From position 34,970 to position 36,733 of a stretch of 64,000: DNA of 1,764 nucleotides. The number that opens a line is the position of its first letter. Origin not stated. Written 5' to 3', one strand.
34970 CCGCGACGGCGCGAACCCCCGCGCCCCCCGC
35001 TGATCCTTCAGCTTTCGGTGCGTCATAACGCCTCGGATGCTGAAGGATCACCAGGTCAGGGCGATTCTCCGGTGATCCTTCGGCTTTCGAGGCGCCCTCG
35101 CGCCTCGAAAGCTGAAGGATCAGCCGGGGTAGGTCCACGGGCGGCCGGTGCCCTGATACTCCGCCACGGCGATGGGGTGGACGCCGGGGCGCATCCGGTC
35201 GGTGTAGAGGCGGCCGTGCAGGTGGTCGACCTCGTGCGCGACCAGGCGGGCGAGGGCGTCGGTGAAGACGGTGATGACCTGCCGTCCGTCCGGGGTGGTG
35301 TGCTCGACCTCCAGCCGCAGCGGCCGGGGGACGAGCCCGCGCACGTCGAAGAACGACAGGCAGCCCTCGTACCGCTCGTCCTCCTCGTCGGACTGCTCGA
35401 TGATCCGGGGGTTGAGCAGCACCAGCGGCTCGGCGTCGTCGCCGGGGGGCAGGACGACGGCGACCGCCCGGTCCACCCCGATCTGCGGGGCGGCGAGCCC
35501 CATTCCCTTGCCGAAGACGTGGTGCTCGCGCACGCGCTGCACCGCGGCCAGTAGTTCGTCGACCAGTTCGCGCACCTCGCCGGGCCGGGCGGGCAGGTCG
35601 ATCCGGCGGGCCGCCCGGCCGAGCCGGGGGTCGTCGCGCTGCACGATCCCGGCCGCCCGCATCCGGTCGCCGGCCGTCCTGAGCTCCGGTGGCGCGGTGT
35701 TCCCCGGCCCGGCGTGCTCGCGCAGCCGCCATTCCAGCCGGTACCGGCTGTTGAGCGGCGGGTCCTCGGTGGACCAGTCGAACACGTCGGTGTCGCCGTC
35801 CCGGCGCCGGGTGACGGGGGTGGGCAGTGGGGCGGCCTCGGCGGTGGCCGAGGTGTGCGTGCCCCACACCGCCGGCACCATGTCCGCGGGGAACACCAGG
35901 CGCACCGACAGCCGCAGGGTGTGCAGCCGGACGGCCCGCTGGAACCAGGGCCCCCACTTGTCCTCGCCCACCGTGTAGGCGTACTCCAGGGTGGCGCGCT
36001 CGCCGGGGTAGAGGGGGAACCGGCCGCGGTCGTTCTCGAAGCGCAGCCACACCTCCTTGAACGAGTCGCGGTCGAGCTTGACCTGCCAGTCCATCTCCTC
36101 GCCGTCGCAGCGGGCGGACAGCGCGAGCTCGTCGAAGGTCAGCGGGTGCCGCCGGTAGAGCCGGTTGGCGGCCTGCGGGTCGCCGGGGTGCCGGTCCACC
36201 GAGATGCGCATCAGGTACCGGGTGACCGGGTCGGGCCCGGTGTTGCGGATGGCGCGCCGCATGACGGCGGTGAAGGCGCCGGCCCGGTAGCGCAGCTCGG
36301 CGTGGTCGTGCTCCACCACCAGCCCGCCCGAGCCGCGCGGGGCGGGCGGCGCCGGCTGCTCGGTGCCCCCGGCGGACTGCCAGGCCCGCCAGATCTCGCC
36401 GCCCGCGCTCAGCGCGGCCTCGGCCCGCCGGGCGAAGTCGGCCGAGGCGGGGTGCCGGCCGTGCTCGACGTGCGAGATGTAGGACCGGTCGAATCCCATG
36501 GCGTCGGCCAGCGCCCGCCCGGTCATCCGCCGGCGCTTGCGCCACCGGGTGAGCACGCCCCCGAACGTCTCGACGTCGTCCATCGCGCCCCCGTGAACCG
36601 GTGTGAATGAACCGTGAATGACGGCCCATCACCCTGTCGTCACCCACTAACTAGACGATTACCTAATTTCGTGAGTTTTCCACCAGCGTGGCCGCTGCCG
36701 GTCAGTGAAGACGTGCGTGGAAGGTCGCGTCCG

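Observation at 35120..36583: Scr1-type XRE-HTH regulator fused in frame to a complete peptide deformylase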

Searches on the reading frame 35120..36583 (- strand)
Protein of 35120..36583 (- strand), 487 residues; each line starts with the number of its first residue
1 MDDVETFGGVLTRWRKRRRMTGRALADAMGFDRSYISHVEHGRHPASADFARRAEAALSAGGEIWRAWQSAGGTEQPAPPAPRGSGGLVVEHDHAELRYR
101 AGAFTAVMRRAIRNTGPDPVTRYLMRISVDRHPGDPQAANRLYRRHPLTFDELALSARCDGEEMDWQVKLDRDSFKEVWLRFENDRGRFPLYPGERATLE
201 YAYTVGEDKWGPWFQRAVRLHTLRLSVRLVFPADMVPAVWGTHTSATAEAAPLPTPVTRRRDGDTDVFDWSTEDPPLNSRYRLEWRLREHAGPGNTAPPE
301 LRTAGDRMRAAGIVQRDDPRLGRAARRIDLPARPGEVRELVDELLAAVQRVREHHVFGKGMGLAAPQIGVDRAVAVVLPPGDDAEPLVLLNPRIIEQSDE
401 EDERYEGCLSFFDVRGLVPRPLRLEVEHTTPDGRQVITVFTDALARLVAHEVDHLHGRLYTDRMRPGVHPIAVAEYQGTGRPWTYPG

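Call 3: search_protein_families(library=pfam, proteins=[window:35120-36583:-], max_evalue=1)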
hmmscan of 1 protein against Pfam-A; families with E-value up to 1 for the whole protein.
window:35120-36583:- (487 aa): 4 families
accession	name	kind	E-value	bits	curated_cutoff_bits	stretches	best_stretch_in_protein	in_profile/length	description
PF01327.26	Pep_deformylase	-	7e-34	117.1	22.8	1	313-466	4-152/156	Polypeptide deformylase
PF13560.12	HTH_31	-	1e-10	42.2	27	1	7-67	2-63/64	Helix-turn-helix domain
PF01381.28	HTH_3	-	3.8e-05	24.1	23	1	13-58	3-48/55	Helix-turn-helix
PF12844.13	HTH_19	-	0.042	14.2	30.2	1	14-55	7-49/64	Helix-turn-helix domain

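Call 4: search_protein_families(library=ncbifam, proteins=[window:35120-36583:-], max_evalue=1)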
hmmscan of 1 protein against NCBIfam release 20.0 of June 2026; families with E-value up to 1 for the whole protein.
window:35120-36583:- (487 aa): 13 families
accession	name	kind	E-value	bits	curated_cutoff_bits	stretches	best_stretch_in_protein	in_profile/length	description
NF001159.1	PRK00150.1-3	subfamily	1.5e-30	105.9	125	1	313-466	5-152/167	peptide deformylase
TIGR00079.1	pept_deformyl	equivalog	1.7e-28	99.2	103.95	1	336-466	25-149/161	peptide deformylase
NF009484.0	PRK12846.1-5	equivalog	4.3e-14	52.6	190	1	310-464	3-147/165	peptide deformylase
NF011189.0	PRK14595.1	equivalog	5.8e-14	52.1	232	1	358-465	42-147/162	peptide deformylase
NF006670.0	PRK09218.1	equivalog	8.7e-13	48.4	162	1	359-459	40-135/136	peptide deformylase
NF009483.0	PRK12846.1-4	equivalog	1.3e-11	44.5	267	1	336-464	20-156/193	peptide deformylase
TIGR02607.1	antidote_HigA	equivalog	0.00041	20.1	47.7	1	20-70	21-71/81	HigA family addiction module antitoxin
NF046032.1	TransRegSlrRBacil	equivalog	0.027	14.5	250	1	8-58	3-54/149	HTH-type transcriptional regulator SlrR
NF041677.1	trans_regClgR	equivalog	0.048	13.7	170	1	5-51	7-53/113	transcriptional regulator ClgR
NF006015.0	PRK08154.1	subfamily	0.079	12.1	204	1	8-57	32-81/314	anaerobic benzoate catabolism transcriptional regulator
TIGR03070.1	couple_hipB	subfamily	0.08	12.9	71.65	1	7-44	3-40/58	type II toxin-antitoxin system Y4mF family antitoxin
NF038139.1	Reg_Aceta_RamB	equivalog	0.2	10.3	700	1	8-53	4-49/465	acetate metabolism transcriptional regulator RamB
NF041951.1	phage_RstR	subfamily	0.21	11.9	80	1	7-58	3-54/108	RstR family transcriptional repressor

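Call 5: search_solved_structures(query=window:35120-36583:-, max_evalue=0.01, show_alignments=2)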
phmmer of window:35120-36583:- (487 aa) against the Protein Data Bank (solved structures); distinct sequences matched with E-value up to 0.01: 80 (the best 60 are shown).
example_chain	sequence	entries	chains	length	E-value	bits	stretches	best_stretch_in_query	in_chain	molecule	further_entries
6jfn_A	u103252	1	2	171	9e-19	70.9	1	314-464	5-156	Peptide deformylase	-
6jfd_A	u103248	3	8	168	9.2e-19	70.8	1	314-464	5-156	Peptide deformylase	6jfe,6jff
6jfc_A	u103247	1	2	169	9.4e-19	70.8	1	314-464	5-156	Peptide deformylase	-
6jf9_A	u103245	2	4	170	9.6e-19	70.8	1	314-464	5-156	Peptide deformylase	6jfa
4dr8_A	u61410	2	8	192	1.2e-18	70.5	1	336-465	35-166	Peptide deformylase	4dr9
3qu1_A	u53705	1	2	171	1.2e-17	67.2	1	310-473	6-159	Peptide deformylase 2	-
9qft_G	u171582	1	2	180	1.5e-17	66.8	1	312-473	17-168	Peptide deformylase 2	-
1ws0_A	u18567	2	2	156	7.8e-17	64.5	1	344-464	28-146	peptide deformylase 1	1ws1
9qfr_A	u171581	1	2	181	1e-16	64.1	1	320-466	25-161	Peptide deformylase 1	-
3fwx_A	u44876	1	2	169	1.2e-16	63.9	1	324-466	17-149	Peptide deformylase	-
6jes_A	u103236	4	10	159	1.4e-16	63.6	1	353-464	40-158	Peptide deformylase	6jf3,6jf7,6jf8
6jf6_A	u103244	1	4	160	1.5e-16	63.6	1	354-464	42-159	Peptide deformylase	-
6jf4_B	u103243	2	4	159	2.7e-16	62.7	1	353-464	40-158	Peptide deformylase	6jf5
4wxk_A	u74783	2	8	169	6.8e-16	61.4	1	345-466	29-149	Peptide deformylase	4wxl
1n5n_A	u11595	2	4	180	1.1e-15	60.6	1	308-464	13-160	Peptide deformylase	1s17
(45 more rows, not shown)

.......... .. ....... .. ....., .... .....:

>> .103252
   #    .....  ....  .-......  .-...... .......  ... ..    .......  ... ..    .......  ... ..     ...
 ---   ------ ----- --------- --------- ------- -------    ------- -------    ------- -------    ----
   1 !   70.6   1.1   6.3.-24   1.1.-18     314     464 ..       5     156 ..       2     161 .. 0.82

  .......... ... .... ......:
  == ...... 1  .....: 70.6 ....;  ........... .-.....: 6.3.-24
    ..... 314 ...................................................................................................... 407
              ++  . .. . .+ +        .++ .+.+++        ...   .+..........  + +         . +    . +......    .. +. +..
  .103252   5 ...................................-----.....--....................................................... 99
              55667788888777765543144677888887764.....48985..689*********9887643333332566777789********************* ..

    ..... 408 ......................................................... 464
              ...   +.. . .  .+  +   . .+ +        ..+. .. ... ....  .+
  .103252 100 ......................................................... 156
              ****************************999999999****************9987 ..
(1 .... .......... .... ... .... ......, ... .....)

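Call 6: find_homologous_proteins(query=window:35120-36583:-, max_evalue=0.00001)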
Query window:35120-36583:- (487 aa): 1834 proteins with E <= 0.00001 among 8000 candidates; the best 120 are listed.
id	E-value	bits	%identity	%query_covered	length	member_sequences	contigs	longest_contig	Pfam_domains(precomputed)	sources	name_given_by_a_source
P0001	0.0e+0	1120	100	100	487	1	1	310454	PF01327.27,PF13560.13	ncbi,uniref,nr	ncbi:formylmethionine deformylase [Actinomadura craniellae]|uniref:Peptide deformylase n=1 Tax=Actin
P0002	7.2e-234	795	73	100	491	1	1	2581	PF01327.27,PF01381.29,PF13560.13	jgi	jgi:peptide deformylase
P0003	1.7e-233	794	73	98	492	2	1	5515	PF01327.27,PF01381.29,PF13560.13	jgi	jgi:peptide deformylase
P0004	4.2e-232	790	72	99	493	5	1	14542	PF01327.27,PF01381.29,PF13560.13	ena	-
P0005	3.5e-231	787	72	98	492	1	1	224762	PF01327.27,PF01381.29,PF13560.13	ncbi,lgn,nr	ncbi:MAG TPA: peptide deformylase [Streptosporangiaceae bacterium]|nr:peptide deformylase [Streptosp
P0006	1.0e-230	785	73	99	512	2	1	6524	PF01327.27,PF13560.13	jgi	jgi:peptide deformylase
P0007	5.9e-230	782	72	98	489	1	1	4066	PF01327.27,PF01381.29,PF13560.13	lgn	-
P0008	9.1e-229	779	71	99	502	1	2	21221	PF01327.27,PF01381.29,PF13560.13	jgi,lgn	jgi:peptide deformylase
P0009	5.3e-228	776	70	100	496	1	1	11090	PF01327.27,PF01381.29,PF13560.13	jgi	jgi:peptide deformylase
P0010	9.4e-228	775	71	100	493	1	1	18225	PF01327.27,PF01381.29,PF13560.13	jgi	jgi:peptide deformylase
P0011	1.4e-227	775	71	99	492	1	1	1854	PF01327.27,PF01381.29,PF13560.13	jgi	jgi:peptide deformylase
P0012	1.0e-225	769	70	99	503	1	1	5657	PF01327.27,PF01381.29,PF13560.13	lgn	-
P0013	6.6e-224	763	71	99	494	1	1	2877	PF01327.27,PF01381.29,PF13560.13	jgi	jgi:peptide deformylase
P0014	3.1e-223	760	68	99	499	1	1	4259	PF01327.27,PF01381.29,PF13560.13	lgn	-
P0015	4.9e-223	760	72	99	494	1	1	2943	PF01327.27,PF01381.29,PF13560.13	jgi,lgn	jgi:peptide deformylase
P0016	6.6e-223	759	68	100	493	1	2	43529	PF01327.27,PF01381.29,PF13560.13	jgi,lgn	jgi:peptide deformylase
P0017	2.6e-222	757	69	99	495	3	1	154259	PF01327.27,PF13560.13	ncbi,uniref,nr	ncbi:formylmethionine deformylase [Actinomadura harenae]|uniref:Peptide deformylase n=2 Tax=Actinoma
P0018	7.2e-222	756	72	96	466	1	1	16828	PF01327.27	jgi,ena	jgi:peptide deformylase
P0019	5.4e-221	753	71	99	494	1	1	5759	PF01327.27,PF01381.29,PF13560.13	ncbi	ncbi:MAG: peptide deformylase [Actinomadura sp.]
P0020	8.3e-218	742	68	99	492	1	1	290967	PF01327.27,PF01381.29,PF13560.13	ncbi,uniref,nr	ncbi:hypothetical protein Acsp03_23110 [Actinomadura sp. NBRC 104412]|uniref:peptide deformylase n=1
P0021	3.9e-216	737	67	99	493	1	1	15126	PF01327.27,PF13560.13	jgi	jgi:peptide deformylase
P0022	1.9e-215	735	66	99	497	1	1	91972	PF01327.27,PF01381.29,PF13560.13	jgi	jgi:peptide deformylase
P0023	9.6e-213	726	67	99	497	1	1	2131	PF01327.27,PF13560.13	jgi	jgi:peptide deformylase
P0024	2.6e-210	718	68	98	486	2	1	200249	PF01327.27,PF13560.13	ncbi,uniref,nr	ncbi:peptide deformylase [Actinomadura hibisca]|uniref:peptide deformylase n=1 Tax=Actinomadura hibi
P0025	3.6e-208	711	72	92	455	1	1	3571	PF01327.27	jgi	jgi:peptide deformylase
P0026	4.9e-207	707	65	98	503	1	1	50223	PF01327.27,PF13560.13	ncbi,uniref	ncbi:peptide deformylase [Spirillospora sp. NPDC047279]|uniref:peptide deformylase n=1 Tax=Spirillos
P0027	5.0e-207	707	66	100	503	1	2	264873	PF01327.27,PF01381.29,PF13560.13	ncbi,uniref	ncbi:peptide deformylase [Actinomadura fulvescens]|uniref:Peptide deformylase n=1 Tax=Actinomadura f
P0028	2.2e-206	705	66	98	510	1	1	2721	PF01327.27,PF01381.29,PF13560.13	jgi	jgi:peptide deformylase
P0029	9.3e-206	703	64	100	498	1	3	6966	PF01327.27,PF01381.29,PF13560.13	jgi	jgi:peptide deformylase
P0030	1.5e-205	702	66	98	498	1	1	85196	PF01327.27,PF13560.13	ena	-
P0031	8.2e-201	686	63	99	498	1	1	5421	PF01327.27,PF13560.13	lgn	-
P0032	1.3e-199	682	65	98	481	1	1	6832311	PF01327.27,PF01381.29,PF13560.13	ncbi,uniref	ncbi:peptide deformylase [Nocardiopsis sp. CNT-189]|uniref:peptide deformylase n=1 Tax=Nocardiopsis 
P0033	2.2e-199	682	62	99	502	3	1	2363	PF01327.27,PF01381.29,PF13560.13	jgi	jgi:peptide deformylase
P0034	1.9e-198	679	63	99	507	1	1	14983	PF01327.27,PF01381.29,PF13560.13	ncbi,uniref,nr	ncbi:peptide deformylase [Nonomuraea candida]|uniref:peptide deformylase n=1 Tax=Nonomuraea candida 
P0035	1.1e-197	676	63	98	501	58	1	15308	PF01327.27,PF13560.13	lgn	-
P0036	3.6e-197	674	63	100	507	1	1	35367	PF01327.27,PF01381.29,PF13560.13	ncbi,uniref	ncbi:peptide deformylase [Nonomuraea sp. NPDC050202]|uniref:peptide deformylase n=1 Tax=Nonomuraea s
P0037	1.5e-196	672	63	99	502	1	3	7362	PF01327.27,PF01381.29,PF13560.13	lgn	-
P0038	3.0e-196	671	64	98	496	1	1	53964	PF01327.27,PF01381.29,PF13560.13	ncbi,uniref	ncbi:peptide deformylase [Nonomuraea sp. B19D2]|uniref:peptide deformylase n=1 Tax=Nonomuraea sp. B1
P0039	1.0e-195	670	63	99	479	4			PF01327.27,PF01381.29,PF13560.13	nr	nr:peptide deformylase [Actinomadura syzygii]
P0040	7.5e-194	663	63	98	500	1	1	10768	PF01327.27,PF13560.13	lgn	-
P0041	1.0e-193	663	61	100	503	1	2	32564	PF01327.27,PF01381.29,PF13560.13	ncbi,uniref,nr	ncbi:hypothetical protein GCM10010156_72830 [Planobispora rosea]|uniref:Peptide deformylase n=1 Tax=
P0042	1.9e-193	662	62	99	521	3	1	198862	PF01327.27,PF12844.14,PF01381.29,PF13560.13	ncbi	ncbi:peptide deformylase (plasmid) [Nonomuraea sp. NBC_00507]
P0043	1.9e-193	662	62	100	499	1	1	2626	PF01327.27,PF13560.13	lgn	-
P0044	3.7e-193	661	60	99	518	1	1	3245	PF01327.27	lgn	-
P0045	7.9e-193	660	61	98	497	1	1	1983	PF01327.27,PF01381.29,PF13560.13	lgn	-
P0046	9.4e-193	660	60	99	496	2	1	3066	PF01327.27,PF01381.29,PF13560.13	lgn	-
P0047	1.5e-192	659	62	98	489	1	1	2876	PF01327.27,PF01381.29,PF13560.13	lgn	-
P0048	1.9e-192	659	62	99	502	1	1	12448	PF01327.27,PF13560.13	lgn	-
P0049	4.1e-192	658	60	98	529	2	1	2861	PF01327.27,PF12844.14,PF01381.29,PF13560.13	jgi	jgi:peptide deformylase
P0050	6.9e-190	650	60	99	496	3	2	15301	PF01327.27,PF01381.29,PF13560.13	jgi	jgi:peptide deformylase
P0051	8.5e-190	650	63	96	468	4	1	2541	PF01327.27,PF13560.13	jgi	jgi:peptide deformylase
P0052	9.4e-190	650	63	98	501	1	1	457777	PF01327.27,PF01381.29,PF13560.13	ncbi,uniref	ncbi:peptide deformylase (plasmid) [Streptosporangium sp. CA-135522]|uniref:peptide deformylase n=1 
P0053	9.9e-190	650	63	94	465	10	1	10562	PF01327.27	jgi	-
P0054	2.6e-189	648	61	99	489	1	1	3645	PF01327.27,PF01381.29,PF13560.13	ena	-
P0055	4.1e-189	648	61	99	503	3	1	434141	PF01327.27,PF01381.29,PF13560.13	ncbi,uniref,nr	ncbi:peptide deformylase [Actinomadura litoris]|uniref:peptide deformylase n=1 Tax=Actinomadura lito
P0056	1.3e-188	646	61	98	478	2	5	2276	PF01327.27,PF01381.29,PF13560.13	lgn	-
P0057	2.9e-188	645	62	98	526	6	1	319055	PF01327.27,PF01381.29,PF13560.13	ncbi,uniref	ncbi:peptide deformylase [Nocardiopsis sp. NPDC006938]|uniref:peptide deformylase n=1 Tax=Nocardiops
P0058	3.1e-188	645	60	98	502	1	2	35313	PF01327.27,PF13560.13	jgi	jgi:peptide deformylase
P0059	7.1e-188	644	60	98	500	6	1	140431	PF01327.27,PF01381.29,PF13560.13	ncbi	-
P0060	7.9e-188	644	62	98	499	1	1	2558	PF01327.27,PF13560.13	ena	-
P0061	1.2e-187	643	62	96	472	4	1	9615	PF01327.27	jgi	jgi:peptide deformylase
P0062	1.4e-187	643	61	98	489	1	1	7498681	PF01327.27,PF12844.14,PF01381.29,PF13560.13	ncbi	ncbi:peptide deformylase [Nocardiopsis sp. ARC36]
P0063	1.5e-187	643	63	98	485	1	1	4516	PF01327.27,PF12844.14,PF01381.29,PF13560.13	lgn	-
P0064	1.8e-187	642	60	98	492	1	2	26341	PF01327.27,PF01381.29,PF13560.13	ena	-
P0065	5.1e-187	641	62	98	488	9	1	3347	PF01327.27,PF01381.29,PF13560.13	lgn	-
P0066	4.8e-186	638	61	99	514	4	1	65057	PF01327.27,PF13560.13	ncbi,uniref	ncbi:peptide deformylase [Nonomuraea sp. NPDC050404]|uniref:peptide deformylase n=1 Tax=Nonomuraea s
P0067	5.2e-186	637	60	99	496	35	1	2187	PF01327.27,PF13560.13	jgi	jgi:peptide deformylase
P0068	7.4e-186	637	63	94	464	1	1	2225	PF01327.27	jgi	jgi:peptide deformylase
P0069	9.0e-186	637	61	98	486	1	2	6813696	PF01327.27,PF01381.29,PF13560.13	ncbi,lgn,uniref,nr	ncbi:peptide deformylase [Nocardiopsis sp. HUAS JQ3]|uniref:peptide deformylase n=1 Tax=Nocardiopsis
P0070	1.0e-185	637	61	96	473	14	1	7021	PF01327.27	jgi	jgi:peptide deformylase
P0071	1.9e-185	636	60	99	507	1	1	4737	PF01327.27,PF13560.13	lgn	-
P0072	2.2e-185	635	61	99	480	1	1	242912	PF01327.27,PF12844.14,PF01381.29,PF13560.13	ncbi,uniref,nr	ncbi:peptide deformylase [Murinocardiopsis flavida]|uniref:Peptide deformylase n=1 Tax=Murinocardiop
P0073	1.7e-184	633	61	98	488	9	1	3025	PF01327.27,PF12844.14,PF01381.29,PF13560.13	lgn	-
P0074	4.7e-184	631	64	96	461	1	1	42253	PF01327.27,PF01381.29,PF13560.13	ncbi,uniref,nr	ncbi:peptide deformylase [Allosalinactinospora lopnorensis]|uniref:peptide deformylase n=1 Tax=Allos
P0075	5.3e-184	631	59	100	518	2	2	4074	PF01327.27,PF01381.29,PF13560.13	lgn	-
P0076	7.1e-184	630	60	98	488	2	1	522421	PF01327.27,PF12844.14,PF01381.29,PF13560.13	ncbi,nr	ncbi:peptide deformylase [Nocardiopsis flavescens]|nr:peptide deformylase [Nocardiopsis flavescens]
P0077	9.3e-184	630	60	99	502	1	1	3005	PF01327.27,PF01381.29,PF13560.13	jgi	jgi:peptide deformylase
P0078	3.0e-183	628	59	100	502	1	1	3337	PF01327.27,PF01381.29,PF13560.13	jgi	jgi:peptide deformylase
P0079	3.2e-183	628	60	100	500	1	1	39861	PF01327.27,PF01381.29,PF13560.13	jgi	jgi:peptide deformylase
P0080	3.7e-183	628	59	100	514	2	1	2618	PF01327.27,PF01381.29,PF13560.13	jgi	jgi:peptide deformylase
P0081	4.5e-183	628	60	100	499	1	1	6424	PF01327.27,PF01381.29,PF13560.13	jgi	jgi:peptide deformylase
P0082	5.3e-183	628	59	100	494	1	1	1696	PF01327.27,PF01381.29,PF13560.13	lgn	-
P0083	9.4e-183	627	61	98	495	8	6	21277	PF01327.27,PF01381.29,PF13560.13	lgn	-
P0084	1.8e-182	626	61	94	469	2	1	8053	PF01327.27,PF13560.13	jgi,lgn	jgi:peptide deformylase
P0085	3.1e-182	625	59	100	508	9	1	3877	PF01327.27,PF01381.29,PF13560.13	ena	-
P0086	4.6e-182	624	61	99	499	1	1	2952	PF01327.27,PF01381.29,PF13560.13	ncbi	-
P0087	8.8e-182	624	60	99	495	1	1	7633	PF01327.27,PF01381.29,PF13560.13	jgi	jgi:peptide deformylase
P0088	2.8e-181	622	60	99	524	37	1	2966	PF01327.27,PF01381.29,PF13560.13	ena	-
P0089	3.8e-181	621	58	100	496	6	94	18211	PF01327.27,PF13560.13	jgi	jgi:peptide deformylase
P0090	3.9e-181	621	59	100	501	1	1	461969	PF01327.27,PF01381.29,PF13560.13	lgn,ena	-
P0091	4.5e-181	621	58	100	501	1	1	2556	PF01327.27,PF01381.29,PF13560.13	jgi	jgi:peptide deformylase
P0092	1.2e-180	620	59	98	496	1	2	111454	PF01327.27,PF01381.29,PF13560.13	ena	-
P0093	1.5e-180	619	59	99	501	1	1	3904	PF01327.27,PF13560.13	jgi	jgi:peptide deformylase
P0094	2.2e-180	619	60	100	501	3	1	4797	PF01327.27,PF01381.29,PF13560.13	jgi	jgi:peptide deformylase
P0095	2.6e-180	619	59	99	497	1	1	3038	PF01327.27,PF01381.29,PF13560.13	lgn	-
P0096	3.5e-180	618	59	99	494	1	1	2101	PF01327.27,PF13560.13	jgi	jgi:peptide deformylase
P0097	1.3e-179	616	59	99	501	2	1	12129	PF01327.27,PF01381.29,PF13560.13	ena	-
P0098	1.6e-179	616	60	99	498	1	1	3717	PF01327.27,PF01381.29,PF13560.13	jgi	jgi:peptide deformylase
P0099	1.8e-179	616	60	98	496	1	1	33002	PF01327.27,PF01381.29,PF13560.13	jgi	jgi:peptide deformylase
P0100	1.9e-179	616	62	91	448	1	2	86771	PF01327.27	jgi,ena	-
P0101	3.4e-179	615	58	100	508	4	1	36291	PF01327.27,PF01381.29,PF13560.13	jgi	jgi:peptide deformylase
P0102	3.9e-179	615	59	99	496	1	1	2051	PF01327.27,PF01381.29,PF13560.13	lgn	-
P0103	6.3e-179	614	59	99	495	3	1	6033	PF01327.27,PF01381.29,PF13560.13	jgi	jgi:peptide deformylase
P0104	1.6e-178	613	59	99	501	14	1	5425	PF01327.27,PF01381.29,PF13560.13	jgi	jgi:peptide deformylase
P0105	6.2e-178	611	58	100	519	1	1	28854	PF01327.27,PF13560.13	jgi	jgi:peptide deformylase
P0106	6.6e-178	611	58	100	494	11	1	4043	PF01327.27,PF01381.29,PF13560.13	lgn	-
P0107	1.8e-177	609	59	99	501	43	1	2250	PF01327.27,PF01381.29,PF13560.13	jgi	jgi:peptide deformylase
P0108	2.1e-177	609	58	99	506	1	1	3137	PF01327.27,PF01381.29,PF13560.13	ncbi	ncbi:MAG: peptide deformylase [Egibacteraceae bacterium]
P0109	1.7e-176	606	59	99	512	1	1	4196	PF01327.27,PF01381.29,PF13560.13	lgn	-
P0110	4.9e-176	605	59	99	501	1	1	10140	PF01327.27,PF01381.29,PF13560.13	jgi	jgi:peptide deformylase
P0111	6.8e-176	604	59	97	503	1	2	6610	PF01327.27,PF01381.29,PF13560.13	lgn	-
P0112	7.3e-176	604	60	96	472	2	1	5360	PF01327.27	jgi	-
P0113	1.1e-175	603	58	99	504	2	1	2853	PF01327.27,PF01381.29,PF13560.13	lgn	-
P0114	3.3e-175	602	58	97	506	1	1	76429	PF01327.27,PF12844.14,PF01381.29,PF13560.13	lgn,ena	-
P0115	5.0e-175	601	59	99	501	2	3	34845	PF01327.27,PF01381.29,PF13560.13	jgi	jgi:peptide deformylase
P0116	3.7e-173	595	58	97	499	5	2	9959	PF01327.27,PF01381.29,PF13560.13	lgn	-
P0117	1.2e-172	593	61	91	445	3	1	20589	PF01327.27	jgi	jgi:peptide deformylase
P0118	1.5e-171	590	56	99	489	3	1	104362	PF01327.27,PF13560.13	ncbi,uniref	ncbi:peptide deformylase [Streptomyces sp. NPDC058471]|uniref:peptide deformylase n=1 Tax=Streptomyc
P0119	1.7e-171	590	60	91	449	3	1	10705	PF01327.27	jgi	jgi:peptide deformylase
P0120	7.5e-170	584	64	85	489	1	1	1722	PF01327.27,PF13384.13,PF01381.29,PF13560.13,PF13443.13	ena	-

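Call 8: find_encoding_contigs(protein=P0001, flank=10000, max_places=3)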
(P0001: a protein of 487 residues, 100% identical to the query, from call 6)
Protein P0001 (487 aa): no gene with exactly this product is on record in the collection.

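Call 9: find_encoding_contigs(protein=P0017, flank=8000, max_places=2)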
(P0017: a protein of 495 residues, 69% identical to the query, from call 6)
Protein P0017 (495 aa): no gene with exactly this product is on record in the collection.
